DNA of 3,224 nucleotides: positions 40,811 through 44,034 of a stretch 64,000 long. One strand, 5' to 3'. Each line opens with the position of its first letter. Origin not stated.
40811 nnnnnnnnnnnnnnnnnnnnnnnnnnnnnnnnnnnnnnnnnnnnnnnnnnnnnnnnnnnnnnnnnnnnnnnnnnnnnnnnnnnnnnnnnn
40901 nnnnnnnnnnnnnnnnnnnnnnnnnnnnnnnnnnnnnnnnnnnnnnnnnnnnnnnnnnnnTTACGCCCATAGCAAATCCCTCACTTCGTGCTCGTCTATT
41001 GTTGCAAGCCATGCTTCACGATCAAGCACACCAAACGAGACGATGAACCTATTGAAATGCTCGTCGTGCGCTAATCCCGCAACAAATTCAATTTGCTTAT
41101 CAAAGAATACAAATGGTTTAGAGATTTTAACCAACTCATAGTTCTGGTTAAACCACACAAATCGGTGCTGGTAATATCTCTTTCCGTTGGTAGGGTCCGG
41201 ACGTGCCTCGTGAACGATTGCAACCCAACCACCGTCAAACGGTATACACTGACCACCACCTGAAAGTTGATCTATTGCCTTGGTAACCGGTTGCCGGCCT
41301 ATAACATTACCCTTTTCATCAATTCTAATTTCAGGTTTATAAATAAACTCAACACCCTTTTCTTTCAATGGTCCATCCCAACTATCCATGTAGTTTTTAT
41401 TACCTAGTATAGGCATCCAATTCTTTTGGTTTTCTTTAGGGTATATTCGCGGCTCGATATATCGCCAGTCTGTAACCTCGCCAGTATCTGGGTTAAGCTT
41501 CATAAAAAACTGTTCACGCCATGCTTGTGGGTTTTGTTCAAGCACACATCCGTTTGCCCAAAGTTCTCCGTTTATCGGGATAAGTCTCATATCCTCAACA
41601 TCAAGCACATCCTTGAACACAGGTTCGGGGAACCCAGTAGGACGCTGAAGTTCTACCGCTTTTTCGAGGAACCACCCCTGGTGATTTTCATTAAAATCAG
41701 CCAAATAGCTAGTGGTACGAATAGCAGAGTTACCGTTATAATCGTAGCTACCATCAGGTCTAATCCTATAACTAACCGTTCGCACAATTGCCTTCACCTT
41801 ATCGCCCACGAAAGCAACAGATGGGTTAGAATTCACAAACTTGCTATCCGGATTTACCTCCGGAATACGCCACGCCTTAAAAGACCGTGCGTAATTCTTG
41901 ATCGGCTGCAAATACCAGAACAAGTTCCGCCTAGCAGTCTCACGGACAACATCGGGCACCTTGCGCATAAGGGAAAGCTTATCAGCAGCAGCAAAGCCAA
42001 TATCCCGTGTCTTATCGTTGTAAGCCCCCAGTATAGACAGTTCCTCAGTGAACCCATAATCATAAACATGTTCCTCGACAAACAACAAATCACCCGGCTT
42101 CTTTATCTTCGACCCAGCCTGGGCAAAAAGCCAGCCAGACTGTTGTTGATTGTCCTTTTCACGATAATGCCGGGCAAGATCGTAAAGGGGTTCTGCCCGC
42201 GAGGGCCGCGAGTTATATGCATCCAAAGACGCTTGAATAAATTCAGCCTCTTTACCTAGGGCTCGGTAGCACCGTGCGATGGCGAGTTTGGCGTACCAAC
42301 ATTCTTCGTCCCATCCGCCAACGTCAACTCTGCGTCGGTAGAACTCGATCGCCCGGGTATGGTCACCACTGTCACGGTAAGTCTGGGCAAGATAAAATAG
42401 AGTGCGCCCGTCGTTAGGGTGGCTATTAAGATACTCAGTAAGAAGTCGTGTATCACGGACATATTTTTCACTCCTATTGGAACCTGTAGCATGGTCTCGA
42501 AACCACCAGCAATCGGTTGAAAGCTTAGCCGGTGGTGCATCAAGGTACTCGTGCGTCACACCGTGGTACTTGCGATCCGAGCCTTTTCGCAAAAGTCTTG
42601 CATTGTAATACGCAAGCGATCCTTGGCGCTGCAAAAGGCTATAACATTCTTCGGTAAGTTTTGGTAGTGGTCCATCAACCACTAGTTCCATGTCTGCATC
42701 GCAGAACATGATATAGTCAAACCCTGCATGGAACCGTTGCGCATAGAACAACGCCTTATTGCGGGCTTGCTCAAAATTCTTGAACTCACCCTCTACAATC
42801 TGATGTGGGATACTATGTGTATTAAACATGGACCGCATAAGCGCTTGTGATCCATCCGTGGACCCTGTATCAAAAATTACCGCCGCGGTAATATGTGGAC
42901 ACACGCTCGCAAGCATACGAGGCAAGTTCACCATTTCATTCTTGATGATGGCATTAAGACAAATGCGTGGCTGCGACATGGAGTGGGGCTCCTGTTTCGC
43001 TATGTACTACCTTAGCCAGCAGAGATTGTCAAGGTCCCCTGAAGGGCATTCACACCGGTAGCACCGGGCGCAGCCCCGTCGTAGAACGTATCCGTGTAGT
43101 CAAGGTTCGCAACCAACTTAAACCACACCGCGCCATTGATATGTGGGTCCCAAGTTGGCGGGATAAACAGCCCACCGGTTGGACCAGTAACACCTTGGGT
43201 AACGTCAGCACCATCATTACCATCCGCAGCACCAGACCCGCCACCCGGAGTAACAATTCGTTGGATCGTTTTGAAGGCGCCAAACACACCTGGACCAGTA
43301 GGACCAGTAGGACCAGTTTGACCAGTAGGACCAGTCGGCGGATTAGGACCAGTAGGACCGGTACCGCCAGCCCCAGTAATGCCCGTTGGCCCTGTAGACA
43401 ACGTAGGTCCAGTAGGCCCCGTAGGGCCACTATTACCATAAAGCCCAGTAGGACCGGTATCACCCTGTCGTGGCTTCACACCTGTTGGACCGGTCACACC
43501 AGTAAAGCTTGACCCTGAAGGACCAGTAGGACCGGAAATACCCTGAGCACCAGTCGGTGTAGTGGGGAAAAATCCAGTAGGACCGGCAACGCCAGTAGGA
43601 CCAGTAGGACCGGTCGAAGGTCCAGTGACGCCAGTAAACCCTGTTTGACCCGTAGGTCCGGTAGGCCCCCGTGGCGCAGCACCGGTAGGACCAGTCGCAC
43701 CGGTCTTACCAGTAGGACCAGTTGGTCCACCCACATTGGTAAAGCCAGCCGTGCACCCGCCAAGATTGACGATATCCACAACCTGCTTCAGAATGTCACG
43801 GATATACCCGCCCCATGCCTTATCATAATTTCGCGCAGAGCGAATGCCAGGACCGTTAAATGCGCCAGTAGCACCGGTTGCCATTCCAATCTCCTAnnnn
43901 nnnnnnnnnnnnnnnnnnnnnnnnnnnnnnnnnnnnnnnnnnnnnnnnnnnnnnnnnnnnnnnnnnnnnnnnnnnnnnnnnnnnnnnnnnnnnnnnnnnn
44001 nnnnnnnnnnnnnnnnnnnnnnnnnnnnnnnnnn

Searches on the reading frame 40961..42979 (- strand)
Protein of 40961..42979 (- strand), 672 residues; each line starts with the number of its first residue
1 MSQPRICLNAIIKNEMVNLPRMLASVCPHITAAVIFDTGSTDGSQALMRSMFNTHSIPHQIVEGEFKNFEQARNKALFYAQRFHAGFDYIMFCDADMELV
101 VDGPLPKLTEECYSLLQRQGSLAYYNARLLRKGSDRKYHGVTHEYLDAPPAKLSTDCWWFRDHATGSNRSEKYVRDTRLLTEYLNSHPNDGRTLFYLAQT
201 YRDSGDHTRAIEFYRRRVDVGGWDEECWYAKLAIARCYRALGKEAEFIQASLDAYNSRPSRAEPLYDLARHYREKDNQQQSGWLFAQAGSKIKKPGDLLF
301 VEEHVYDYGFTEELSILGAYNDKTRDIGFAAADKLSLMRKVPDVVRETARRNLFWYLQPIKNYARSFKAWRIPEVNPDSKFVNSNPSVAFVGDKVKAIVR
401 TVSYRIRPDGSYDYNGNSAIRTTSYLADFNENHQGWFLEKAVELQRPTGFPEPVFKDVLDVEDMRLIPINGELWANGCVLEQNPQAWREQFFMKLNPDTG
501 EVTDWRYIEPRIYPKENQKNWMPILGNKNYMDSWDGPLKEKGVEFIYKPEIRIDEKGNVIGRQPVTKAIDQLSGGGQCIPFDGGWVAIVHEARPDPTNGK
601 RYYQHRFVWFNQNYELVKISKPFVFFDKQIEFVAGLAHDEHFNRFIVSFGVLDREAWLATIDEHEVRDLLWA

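Call 15: search_protein_families(library=phrogs, proteins=[window:40961-42979:-], max_evalue=0.001)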
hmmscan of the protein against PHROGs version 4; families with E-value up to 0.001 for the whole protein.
window:40961-42979:- (672 aa): 1 family
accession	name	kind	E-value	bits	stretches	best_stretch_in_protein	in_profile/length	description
phrog_13126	-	moron, auxiliary metabolic gene and host takeover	6.2e-22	79.3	1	4-306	1-307/394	beta-1,4-glycosyltransferase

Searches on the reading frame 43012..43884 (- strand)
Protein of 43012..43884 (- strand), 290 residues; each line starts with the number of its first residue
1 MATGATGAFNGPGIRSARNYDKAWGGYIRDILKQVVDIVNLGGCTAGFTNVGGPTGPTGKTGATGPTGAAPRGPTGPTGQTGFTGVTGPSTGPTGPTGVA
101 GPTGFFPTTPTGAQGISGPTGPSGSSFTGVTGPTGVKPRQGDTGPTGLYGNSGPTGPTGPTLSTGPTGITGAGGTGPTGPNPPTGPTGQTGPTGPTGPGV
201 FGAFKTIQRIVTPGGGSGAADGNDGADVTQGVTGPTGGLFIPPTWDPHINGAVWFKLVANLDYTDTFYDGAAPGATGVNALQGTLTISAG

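Call 50: search_protein_families(library=phrogs, proteins=[window:43012-43884:-], max_evalue=0.001)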
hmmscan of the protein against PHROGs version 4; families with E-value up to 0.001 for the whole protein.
window:43012-43884:- (290 aa): 12 families
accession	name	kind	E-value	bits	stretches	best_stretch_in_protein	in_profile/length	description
phrog_5073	-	tail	1.8e-27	97.5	3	91-210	260-370/519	tail fiber protein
phrog_6320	-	tail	1.7e-18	67.8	2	111-237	118-246/745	tail fiber protein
phrog_819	-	tail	7.3e-16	58.5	2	92-237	481-660/1024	tail protein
phrog_8745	-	tail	1.1e-15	57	2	129-253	1410-1537/1803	tail fiber protein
phrog_28263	-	tail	6.8e-12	44.5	1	2-238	551-789/1400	tail fiber protein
phrog_30509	-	tail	6.1e-11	42.9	2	70-136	42-109/254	collagen like minor tail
phrog_3420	-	unknown function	1.3e-08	33.9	1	43-247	203-389/929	-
phrog_34255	-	unknown function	2.2e-08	33.3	1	32-237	241-434/1044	-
phrog_366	-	tail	2.7e-07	31.4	1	51-136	307-385/474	tail fiber protein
phrog_29268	-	unknown function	8.1e-06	25.2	1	45-161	425-537/653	-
phrog_18350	-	tail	0.00044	21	0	129-237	99-193/253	tail fiber protein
phrog_1806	-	tail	0.00045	20.6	0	56-206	102-239/276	collagen like minor tail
